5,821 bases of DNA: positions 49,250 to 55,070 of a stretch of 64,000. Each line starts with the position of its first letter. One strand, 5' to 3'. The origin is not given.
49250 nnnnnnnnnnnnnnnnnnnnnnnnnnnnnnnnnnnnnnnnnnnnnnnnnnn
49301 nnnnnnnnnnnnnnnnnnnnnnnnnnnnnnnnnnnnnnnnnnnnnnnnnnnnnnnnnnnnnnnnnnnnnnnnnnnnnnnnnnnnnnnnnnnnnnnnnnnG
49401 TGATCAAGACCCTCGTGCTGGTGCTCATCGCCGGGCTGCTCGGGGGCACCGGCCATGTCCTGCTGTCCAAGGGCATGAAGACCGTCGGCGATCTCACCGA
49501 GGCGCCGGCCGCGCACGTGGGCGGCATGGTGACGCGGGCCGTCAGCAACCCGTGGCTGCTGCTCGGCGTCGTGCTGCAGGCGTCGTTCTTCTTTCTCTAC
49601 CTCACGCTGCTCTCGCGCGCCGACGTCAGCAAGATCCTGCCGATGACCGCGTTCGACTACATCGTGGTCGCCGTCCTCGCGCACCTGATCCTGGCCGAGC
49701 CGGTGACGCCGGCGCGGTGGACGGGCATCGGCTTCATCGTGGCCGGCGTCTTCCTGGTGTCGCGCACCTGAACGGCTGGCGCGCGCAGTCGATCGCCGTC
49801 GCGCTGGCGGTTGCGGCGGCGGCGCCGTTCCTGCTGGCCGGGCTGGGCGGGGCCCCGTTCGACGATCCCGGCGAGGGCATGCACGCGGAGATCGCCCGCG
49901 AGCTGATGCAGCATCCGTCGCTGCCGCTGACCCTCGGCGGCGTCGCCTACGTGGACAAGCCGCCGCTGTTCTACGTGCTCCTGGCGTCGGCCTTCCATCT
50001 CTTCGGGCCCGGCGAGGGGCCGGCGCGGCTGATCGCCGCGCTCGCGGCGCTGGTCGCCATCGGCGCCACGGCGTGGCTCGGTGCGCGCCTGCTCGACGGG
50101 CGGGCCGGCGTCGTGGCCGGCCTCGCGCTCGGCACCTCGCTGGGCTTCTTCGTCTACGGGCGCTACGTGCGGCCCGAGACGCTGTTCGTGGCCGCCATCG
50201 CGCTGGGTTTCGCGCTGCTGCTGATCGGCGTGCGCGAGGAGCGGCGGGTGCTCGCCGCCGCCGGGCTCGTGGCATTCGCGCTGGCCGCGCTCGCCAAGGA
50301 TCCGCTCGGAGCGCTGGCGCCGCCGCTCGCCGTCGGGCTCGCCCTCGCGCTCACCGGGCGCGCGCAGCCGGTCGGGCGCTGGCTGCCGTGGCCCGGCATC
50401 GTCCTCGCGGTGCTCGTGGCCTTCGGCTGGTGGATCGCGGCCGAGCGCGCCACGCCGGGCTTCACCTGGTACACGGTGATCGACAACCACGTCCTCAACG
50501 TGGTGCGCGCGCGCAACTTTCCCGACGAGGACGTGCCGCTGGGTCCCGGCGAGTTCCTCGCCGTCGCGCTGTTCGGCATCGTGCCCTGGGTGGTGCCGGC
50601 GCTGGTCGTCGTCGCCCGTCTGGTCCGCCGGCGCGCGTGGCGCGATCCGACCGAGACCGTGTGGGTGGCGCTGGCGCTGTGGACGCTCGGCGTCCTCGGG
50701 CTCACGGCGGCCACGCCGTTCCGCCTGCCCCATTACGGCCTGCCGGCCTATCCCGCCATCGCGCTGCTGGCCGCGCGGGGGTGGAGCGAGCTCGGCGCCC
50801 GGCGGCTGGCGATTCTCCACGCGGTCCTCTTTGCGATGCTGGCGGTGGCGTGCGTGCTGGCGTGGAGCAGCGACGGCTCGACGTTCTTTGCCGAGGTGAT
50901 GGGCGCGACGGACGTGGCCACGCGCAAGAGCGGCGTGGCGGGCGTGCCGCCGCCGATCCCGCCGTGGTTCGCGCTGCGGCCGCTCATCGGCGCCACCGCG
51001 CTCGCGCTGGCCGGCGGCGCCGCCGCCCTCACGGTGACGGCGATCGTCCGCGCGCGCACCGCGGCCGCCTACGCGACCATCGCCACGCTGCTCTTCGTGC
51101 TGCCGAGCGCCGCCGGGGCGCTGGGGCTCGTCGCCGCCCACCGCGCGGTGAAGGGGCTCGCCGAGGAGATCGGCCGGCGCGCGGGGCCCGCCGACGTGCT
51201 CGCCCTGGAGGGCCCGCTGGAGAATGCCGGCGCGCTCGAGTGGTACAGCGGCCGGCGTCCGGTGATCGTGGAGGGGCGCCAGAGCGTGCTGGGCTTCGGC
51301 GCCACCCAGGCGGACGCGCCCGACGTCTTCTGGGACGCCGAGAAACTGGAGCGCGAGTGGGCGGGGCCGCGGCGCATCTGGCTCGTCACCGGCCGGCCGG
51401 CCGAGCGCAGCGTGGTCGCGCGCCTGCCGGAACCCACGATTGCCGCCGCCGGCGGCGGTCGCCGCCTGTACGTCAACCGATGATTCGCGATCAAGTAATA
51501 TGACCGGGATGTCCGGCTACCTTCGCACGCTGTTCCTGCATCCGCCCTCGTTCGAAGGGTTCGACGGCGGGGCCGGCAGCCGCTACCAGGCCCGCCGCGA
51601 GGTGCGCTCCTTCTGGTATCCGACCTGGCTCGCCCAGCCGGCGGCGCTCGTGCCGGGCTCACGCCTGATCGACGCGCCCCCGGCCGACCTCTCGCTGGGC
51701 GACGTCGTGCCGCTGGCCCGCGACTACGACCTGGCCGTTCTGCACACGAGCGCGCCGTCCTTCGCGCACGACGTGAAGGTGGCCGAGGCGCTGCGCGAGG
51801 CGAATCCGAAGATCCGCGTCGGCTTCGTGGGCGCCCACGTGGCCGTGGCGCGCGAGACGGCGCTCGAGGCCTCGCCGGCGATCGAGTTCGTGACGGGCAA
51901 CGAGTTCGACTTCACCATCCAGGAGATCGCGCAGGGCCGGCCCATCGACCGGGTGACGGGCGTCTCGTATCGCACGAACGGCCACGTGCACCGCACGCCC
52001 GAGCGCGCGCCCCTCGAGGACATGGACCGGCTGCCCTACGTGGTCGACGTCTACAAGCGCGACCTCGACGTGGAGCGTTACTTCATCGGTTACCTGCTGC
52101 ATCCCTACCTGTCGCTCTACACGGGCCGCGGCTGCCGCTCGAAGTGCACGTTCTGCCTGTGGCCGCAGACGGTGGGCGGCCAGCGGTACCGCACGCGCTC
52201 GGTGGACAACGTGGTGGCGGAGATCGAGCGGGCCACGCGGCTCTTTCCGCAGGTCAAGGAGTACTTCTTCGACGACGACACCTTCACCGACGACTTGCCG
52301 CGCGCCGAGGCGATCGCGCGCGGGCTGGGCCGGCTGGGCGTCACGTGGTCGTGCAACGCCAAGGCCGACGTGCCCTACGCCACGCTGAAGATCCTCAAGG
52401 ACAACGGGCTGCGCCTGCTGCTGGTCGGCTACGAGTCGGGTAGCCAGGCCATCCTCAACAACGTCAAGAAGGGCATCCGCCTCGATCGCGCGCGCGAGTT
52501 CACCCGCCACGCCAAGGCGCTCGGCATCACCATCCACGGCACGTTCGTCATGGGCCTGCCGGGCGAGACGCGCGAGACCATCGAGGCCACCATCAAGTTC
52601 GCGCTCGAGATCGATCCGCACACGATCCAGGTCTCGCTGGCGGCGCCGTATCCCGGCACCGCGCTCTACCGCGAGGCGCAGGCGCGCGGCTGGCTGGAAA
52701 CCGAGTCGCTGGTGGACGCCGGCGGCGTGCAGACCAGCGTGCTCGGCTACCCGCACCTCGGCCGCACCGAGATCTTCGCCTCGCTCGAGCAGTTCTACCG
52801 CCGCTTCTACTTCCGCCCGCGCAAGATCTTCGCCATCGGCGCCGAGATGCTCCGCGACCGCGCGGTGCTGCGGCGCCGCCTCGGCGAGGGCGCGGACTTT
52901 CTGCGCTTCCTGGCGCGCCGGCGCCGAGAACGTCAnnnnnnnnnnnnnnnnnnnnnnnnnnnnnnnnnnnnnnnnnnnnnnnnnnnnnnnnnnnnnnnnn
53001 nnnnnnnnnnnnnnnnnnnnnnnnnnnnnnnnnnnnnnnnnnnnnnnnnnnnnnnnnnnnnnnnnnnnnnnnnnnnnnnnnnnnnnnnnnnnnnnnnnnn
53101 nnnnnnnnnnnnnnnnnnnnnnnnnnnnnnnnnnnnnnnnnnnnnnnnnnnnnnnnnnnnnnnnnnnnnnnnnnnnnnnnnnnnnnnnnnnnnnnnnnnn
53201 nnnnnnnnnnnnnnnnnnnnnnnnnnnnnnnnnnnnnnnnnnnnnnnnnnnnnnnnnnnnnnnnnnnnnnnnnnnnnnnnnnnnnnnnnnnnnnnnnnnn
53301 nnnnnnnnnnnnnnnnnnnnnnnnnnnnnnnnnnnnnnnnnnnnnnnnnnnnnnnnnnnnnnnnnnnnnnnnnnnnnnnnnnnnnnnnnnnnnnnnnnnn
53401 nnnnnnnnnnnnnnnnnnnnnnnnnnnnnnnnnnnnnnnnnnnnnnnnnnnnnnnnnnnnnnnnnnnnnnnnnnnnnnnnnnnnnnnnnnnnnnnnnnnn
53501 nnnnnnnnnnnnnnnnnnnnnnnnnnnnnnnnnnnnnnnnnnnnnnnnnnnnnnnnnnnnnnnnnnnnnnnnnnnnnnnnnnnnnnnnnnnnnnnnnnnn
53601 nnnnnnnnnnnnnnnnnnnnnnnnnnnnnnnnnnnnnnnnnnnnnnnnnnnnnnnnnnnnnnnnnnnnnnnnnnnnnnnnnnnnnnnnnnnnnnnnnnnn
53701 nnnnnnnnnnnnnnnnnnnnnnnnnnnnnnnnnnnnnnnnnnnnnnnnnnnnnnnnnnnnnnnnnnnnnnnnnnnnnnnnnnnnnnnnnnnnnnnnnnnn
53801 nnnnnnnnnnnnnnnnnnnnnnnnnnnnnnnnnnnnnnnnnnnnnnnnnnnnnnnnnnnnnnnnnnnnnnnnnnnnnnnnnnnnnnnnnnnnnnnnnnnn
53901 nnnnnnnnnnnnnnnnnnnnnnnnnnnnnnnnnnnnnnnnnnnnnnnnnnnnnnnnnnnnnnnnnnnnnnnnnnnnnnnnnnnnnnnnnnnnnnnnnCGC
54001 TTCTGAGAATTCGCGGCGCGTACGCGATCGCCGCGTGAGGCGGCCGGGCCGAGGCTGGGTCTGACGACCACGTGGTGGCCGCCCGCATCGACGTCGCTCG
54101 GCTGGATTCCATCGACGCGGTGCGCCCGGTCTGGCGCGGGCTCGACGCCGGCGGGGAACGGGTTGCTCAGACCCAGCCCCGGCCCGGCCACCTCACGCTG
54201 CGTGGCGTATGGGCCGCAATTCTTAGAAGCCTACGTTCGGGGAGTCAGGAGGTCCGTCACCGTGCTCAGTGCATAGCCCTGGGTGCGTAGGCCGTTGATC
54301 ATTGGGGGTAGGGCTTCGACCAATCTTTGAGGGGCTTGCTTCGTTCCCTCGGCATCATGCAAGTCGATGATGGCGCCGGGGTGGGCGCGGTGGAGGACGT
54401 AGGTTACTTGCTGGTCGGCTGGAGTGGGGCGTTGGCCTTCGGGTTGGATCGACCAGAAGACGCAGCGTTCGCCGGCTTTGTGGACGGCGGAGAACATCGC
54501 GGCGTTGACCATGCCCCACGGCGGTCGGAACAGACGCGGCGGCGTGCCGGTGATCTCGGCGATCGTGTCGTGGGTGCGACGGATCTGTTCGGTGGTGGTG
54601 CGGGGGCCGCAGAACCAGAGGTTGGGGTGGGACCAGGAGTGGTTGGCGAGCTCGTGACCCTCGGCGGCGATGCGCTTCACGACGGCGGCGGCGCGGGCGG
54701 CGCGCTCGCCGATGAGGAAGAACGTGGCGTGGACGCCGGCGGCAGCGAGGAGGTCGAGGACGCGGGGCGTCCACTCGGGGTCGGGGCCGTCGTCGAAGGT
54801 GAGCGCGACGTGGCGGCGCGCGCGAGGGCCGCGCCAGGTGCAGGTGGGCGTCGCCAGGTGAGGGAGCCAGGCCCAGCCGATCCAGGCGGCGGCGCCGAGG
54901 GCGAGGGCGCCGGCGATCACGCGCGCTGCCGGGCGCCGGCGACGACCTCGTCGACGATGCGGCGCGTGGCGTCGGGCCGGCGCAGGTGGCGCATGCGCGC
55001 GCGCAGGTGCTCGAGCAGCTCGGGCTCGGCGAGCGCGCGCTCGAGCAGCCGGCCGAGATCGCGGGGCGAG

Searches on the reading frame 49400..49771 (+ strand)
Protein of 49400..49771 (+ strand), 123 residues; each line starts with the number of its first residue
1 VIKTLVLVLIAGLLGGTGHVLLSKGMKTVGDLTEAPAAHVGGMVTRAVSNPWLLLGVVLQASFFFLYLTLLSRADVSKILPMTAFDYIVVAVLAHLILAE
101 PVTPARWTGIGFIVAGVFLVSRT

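Call 7: search_protein_families(library=pfam, proteins=[window:49400-49771:+], max_evalue=0.01)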
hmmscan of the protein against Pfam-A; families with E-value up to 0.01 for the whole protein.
window:49400-49771:+ (123 aa): 2 families
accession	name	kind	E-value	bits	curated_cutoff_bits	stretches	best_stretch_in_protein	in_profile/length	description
PF00892.27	EamA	-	5.4e-11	43.4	28.2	1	52-121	62-134/135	EamA-like transporter family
PF10639.15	TMEM234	-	4.7e-05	23.9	30.1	1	9-120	2-112/113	Putative transmembrane family 234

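Call 21: search_protein_families(library=ncbifam, proteins=[window:49400-49771:+], max_evalue=0.00001)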
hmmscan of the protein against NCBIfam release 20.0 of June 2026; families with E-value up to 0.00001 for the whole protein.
window:49400-49771:+ (123 aa): 1 family
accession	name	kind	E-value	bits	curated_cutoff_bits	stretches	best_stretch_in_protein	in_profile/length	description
NF011625.2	PRK15051.1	equivalog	7.9e-08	32.5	92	1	52-120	39-107/111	4-amino-4-deoxy-L-arabinose-phosphoundecaprenol flippase subunit ArnE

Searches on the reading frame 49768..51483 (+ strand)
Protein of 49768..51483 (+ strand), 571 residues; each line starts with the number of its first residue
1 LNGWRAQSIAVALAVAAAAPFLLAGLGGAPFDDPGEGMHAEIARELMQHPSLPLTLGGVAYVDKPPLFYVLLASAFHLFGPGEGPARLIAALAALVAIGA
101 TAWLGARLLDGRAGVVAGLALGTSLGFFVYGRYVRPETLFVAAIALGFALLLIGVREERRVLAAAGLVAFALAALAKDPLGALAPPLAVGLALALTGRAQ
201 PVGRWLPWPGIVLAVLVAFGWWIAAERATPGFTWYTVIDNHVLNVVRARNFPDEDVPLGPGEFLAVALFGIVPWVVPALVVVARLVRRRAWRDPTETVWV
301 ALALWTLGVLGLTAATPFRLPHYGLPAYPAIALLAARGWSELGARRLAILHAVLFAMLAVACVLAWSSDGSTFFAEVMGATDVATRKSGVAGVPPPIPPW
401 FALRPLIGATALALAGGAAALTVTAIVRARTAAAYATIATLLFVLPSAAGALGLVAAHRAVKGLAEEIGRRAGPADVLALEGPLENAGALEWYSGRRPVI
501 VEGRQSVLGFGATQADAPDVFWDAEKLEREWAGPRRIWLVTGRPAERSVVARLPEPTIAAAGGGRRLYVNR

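Call 7: search_protein_families(library=pfam, proteins=[window:49768-51483:+], max_evalue=0.01)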
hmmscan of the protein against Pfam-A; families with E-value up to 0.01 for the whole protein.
window:49768-51483:+ (571 aa): 2 families
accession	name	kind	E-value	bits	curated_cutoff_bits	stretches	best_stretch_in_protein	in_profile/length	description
PF13231.12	PMT_2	-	1.2e-13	52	26.1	1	63-222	1-160/160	Dolichyl-phosphate-mannose-protein mannosyltransferase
PF02366.24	PMT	-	3.6e-05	23.9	22.7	1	40-235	36-244/245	Dolichyl-phosphate-mannose-protein mannosyltransferase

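Call 21: search_protein_families(library=ncbifam, proteins=[window:49768-51483:+], max_evalue=0.00001)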
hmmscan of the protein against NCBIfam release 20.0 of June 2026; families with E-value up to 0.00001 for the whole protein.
window:49768-51483:+ (571 aa): 2 families
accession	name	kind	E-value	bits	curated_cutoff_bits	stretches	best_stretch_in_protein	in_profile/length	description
NF009784.2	PRK13279.1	equivalog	7e-10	38.1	567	1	30-363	26-359/539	lipid IV(A) 4-amino-4-deoxy-L-arabinosyltransferase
TIGR03663.1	TIGR03663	subfamily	8.8e-07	28.3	126.25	1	66-178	53-164/435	flippase activity-associated protein Agl23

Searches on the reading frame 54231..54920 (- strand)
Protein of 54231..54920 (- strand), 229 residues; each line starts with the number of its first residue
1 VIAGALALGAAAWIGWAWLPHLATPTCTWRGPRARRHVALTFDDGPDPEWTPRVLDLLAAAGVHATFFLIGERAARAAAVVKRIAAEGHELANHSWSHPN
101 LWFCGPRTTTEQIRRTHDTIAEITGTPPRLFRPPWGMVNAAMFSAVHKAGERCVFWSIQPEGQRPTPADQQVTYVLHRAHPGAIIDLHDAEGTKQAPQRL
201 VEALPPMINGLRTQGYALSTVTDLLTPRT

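Call 15: search_protein_families(library=pfam, proteins=[window:54231-54920:-], max_evalue=0.0001)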
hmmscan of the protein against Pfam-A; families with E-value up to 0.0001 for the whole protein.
window:54231-54920:- (229 aa): 1 family
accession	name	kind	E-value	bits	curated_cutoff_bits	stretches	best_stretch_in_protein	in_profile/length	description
PF01522.26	Polysacc_deac_1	-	1.7e-38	131.8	23.1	1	32-152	3-122/124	Polysaccharide deacetylase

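Call 21: search_protein_families(library=ncbifam, proteins=[window:54231-54920:-], max_evalue=0.00001)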
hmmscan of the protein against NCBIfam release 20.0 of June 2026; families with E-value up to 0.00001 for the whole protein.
window:54231-54920:- (229 aa): 8 families
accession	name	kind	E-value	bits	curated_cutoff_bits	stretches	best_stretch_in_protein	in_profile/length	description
NF045821.1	PgAcgDacpgdA1_Bac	equivalog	7.7e-42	143.1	400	1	12-223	67-273/282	peptidoglycan-N-acetylglucosamine deacetylase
TIGR02764.1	spore_ybaN_pdaB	equivalog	8.4e-42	143.1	237.4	1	33-225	3-191/191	polysaccharide deacetylase family sporulation protein PdaB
TIGR04243.1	nodulat_NodB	equivalog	4.1e-41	140.6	240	1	36-220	2-195/197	chitooligosaccharide deacetylase NodB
NF045820.1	PgAcgDacpgdA_Strep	equivalog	1.1e-34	120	800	1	34-228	266-451/463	peptidoglycan-N-acetylglucosamine deacetylase PgdA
TIGR02884.1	spore_pdaA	equivalog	5.6e-32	111.2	298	1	27-224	28-223/224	delta-lactam-biosynthetic de-N-acetylase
TIGR02873.1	spore_ylxY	hypoth_equivalog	4.8e-29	101.4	391.5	1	25-225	74-267/268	probable sporulation protein, polysaccharide deacetylase family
NF045822.1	PgAcgDacpgdA2_Bac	equivalog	9.6e-21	74.3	400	1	34-219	68-256/274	peptidoglycan-N-acetylglucosamine deacetylase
TIGR03006.1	pepcterm_polyde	equivalog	5.2e-16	58.6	276.2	1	51-139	36-124/272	XrtA system polysaccharide deacetylase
